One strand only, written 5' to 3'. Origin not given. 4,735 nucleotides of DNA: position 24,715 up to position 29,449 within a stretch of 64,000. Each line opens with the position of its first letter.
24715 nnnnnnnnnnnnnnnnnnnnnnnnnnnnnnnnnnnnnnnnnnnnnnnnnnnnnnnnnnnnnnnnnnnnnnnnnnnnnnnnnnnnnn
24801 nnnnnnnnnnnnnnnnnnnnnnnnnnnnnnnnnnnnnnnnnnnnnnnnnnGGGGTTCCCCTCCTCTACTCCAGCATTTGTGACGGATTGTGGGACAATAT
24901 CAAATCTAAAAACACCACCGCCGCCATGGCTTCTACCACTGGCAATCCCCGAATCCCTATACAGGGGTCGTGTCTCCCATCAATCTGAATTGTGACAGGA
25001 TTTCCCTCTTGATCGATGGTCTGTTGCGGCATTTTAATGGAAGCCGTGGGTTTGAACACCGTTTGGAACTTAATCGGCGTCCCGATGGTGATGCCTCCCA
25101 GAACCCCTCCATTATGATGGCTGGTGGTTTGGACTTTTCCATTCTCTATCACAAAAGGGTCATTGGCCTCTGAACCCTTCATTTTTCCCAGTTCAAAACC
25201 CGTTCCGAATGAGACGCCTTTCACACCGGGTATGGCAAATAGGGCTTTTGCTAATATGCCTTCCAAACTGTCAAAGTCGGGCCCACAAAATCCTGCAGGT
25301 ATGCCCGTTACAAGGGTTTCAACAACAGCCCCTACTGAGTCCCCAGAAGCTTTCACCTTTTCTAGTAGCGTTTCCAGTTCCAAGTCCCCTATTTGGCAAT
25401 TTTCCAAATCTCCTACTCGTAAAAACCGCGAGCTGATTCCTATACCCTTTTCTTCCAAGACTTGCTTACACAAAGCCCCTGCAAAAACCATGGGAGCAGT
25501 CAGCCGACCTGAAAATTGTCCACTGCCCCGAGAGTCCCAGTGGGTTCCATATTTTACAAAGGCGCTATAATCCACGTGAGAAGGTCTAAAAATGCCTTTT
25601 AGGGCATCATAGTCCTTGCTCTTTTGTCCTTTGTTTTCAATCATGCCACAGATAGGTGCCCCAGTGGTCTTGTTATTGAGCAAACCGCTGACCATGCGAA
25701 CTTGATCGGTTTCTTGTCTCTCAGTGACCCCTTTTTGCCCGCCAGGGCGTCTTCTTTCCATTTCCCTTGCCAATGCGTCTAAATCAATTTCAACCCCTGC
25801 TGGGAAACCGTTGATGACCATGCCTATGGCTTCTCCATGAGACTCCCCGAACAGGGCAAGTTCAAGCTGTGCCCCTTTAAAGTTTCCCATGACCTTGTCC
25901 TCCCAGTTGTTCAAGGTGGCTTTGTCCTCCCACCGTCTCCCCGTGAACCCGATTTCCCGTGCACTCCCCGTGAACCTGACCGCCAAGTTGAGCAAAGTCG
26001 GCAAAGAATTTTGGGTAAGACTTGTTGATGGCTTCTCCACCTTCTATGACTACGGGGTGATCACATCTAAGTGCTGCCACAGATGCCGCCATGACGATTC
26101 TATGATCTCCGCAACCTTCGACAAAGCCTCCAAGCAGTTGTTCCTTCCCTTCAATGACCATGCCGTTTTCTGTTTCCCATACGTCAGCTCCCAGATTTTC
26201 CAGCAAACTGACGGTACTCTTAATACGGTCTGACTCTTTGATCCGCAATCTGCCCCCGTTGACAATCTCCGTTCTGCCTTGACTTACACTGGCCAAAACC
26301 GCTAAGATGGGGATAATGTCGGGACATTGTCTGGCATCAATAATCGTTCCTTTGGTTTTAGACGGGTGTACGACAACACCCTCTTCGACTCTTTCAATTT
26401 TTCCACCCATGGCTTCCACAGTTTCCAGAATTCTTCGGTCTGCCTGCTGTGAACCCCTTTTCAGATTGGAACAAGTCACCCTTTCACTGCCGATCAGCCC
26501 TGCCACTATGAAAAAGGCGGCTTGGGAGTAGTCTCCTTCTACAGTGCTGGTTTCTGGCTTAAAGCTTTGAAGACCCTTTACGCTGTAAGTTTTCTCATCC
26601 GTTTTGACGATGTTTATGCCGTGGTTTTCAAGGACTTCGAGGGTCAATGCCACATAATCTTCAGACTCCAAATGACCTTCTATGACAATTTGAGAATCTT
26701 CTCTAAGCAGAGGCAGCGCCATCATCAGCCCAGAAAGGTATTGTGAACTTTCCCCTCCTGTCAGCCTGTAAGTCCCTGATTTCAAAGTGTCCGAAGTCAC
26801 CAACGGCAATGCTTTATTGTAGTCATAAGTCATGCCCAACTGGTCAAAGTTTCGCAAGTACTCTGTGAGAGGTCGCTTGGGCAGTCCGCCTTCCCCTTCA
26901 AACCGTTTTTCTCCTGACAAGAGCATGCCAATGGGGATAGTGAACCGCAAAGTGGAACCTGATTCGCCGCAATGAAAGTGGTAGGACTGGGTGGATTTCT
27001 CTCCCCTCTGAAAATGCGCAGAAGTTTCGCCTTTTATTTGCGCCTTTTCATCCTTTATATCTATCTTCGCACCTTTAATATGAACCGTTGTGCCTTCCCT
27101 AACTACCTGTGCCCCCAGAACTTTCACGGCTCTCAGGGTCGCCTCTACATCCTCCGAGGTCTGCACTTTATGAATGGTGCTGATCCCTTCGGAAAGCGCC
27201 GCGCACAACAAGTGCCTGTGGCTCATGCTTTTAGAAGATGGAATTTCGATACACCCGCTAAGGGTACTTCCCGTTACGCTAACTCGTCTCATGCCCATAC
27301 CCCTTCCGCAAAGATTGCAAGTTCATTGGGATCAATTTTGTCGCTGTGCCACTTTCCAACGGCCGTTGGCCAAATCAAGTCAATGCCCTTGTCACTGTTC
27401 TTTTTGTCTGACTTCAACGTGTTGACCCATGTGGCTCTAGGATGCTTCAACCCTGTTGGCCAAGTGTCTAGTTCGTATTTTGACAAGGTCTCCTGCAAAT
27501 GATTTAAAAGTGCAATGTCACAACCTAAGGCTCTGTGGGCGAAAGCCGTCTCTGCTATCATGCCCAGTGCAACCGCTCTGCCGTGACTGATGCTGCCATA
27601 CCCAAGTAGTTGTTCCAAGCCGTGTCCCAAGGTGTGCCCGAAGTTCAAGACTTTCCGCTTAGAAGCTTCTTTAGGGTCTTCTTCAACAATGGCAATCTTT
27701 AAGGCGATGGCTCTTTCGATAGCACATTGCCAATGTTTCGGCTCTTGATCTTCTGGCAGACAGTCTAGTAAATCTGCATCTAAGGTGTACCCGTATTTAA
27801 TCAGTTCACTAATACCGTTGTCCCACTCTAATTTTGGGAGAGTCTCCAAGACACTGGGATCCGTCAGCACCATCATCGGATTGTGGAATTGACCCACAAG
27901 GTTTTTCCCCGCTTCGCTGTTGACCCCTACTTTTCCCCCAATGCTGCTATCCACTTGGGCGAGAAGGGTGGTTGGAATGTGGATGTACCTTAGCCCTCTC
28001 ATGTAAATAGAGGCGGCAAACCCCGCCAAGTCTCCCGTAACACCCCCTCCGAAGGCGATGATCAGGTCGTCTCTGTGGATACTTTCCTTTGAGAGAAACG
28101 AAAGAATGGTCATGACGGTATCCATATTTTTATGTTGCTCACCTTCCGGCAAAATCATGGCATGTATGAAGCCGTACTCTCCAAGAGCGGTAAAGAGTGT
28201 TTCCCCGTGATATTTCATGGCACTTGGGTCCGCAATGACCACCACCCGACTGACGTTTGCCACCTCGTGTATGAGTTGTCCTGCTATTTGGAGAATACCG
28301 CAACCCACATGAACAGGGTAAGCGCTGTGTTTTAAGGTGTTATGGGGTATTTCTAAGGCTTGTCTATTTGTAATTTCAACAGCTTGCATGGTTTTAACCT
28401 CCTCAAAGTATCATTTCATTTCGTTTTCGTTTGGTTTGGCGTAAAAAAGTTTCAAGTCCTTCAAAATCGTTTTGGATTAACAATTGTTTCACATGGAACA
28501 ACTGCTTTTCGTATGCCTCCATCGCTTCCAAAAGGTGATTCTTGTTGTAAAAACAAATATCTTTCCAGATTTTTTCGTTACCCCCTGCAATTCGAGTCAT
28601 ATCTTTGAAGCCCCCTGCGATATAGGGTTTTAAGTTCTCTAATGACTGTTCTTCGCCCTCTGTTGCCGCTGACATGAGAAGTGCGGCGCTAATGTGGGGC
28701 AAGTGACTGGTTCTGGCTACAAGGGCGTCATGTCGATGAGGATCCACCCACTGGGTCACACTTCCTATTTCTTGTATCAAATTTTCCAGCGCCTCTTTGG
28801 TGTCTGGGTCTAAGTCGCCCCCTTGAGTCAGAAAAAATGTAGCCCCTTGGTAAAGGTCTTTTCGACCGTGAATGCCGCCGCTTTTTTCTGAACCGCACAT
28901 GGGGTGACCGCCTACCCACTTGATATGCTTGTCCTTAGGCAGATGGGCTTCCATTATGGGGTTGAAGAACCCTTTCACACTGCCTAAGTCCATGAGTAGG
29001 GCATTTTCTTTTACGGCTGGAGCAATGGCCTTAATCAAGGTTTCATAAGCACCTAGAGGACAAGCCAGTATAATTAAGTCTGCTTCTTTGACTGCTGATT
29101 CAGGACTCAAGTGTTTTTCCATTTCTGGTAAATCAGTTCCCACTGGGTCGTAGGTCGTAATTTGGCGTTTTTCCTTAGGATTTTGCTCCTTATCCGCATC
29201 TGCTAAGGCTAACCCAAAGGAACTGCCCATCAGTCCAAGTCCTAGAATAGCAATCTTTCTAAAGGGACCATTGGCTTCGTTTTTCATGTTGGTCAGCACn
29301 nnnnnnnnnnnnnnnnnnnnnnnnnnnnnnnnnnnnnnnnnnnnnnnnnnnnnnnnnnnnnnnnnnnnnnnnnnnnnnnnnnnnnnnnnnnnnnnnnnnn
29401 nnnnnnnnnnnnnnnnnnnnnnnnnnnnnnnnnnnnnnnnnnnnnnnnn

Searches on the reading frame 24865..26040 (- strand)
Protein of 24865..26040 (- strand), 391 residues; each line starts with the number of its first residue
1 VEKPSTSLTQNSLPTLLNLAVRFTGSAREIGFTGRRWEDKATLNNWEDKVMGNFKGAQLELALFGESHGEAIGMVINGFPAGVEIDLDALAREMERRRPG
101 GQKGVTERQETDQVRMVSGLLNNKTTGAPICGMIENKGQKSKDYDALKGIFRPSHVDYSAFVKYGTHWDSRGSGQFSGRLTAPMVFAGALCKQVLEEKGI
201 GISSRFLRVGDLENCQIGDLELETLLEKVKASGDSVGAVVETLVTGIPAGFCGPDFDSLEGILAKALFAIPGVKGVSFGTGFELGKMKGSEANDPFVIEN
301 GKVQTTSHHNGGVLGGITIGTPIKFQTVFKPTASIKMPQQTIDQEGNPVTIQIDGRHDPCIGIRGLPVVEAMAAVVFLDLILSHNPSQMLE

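Call 47: search_protein_families(library=pfam, proteins=[window:24865-26040:-], max_evalue=0.00001)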
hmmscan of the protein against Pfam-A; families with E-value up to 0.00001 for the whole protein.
window:24865-26040:- (391 aa): 1 family
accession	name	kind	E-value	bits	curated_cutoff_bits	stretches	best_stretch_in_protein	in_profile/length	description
PF01264.26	Chorismate_synt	-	5.5e-108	361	27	1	60-382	2-327/327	Chorismate synthase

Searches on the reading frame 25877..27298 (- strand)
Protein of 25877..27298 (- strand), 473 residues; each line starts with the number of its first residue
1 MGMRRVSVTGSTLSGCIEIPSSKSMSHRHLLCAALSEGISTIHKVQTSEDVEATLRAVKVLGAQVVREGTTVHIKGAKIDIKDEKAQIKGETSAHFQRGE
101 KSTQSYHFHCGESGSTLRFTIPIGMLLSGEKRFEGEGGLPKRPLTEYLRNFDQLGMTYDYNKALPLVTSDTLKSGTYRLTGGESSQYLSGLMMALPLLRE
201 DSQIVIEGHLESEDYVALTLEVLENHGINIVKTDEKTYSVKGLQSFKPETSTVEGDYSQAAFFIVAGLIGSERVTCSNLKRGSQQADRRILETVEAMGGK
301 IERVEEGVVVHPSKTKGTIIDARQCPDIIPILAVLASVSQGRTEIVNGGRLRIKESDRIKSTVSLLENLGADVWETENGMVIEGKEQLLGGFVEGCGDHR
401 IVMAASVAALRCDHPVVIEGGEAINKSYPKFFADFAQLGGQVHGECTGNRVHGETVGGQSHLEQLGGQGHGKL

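Call 47: search_protein_families(library=pfam, proteins=[window:25877-27298:-], max_evalue=0.00001)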
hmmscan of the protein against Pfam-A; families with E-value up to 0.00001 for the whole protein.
window:25877-27298:- (473 aa): 1 family
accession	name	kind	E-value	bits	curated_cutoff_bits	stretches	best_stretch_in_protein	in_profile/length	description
PF00275.25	EPSP_synthase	-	4.4e-83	279.8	22.8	1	10-433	4-415/417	EPSP synthase (3-phosphoshikimate 1-carboxyvinyltransferase)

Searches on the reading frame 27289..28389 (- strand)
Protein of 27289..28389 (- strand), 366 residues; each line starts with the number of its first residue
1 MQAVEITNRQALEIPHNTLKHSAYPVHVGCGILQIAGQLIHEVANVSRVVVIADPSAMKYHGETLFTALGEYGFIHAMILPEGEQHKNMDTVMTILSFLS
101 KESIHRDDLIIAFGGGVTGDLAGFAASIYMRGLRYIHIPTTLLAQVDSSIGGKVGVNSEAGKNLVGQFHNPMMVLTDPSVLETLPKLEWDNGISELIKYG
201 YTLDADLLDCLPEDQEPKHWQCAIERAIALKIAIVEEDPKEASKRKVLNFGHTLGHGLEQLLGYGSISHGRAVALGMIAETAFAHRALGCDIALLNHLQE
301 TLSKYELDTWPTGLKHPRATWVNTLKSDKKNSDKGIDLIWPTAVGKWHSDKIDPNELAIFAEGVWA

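Call 48: search_protein_families(library=pfam, proteins=[window:27289-28389:-], max_evalue=0.00001)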
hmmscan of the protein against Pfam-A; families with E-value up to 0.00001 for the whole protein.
window:27289-28389:- (366 aa): 4 families
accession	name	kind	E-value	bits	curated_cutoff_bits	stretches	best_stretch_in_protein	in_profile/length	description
PF01761.26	DHQ_synthase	-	7.7e-46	154.9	24.2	1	78-189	2-113/115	3-dehydroquinate synthase N-terminal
PF24621.2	DHQS_C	-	1e-33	116.8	27.6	1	192-331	1-144/144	3-dehydroquinate synthase C-terminal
PF13685.12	Fe-ADH_2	-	1.2e-07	32.3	28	1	29-183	3-147/149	Iron-containing alcohol dehydrogenase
PF00465.25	Fe-ADH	-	1.7e-06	28.2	31.3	1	27-142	5-131/168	Iron-containing alcohol dehydrogenase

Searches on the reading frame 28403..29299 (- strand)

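Call 48: search_protein_families(library=pfam, proteins=[window:28403-29299:-], max_evalue=0.00001)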
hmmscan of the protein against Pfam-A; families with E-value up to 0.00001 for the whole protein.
window:28403-29299:- (298 aa): 3 families
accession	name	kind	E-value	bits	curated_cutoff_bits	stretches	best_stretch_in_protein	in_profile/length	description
PF02153.23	PDH_N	-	9.5e-24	84.1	26.5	1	67-181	40-151/154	Prephenate dehydrogenase, nucleotide-binding domain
PF20463.3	PDH_C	-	4.3e-22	78.8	22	1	186-288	1-102/102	Prephenate dehydrogenase, dimerization domain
PF03807.23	F420_oxidored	-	8.5e-07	29.9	21.6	1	15-102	1-88/94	NADP oxidoreductase coenzyme F420-dependent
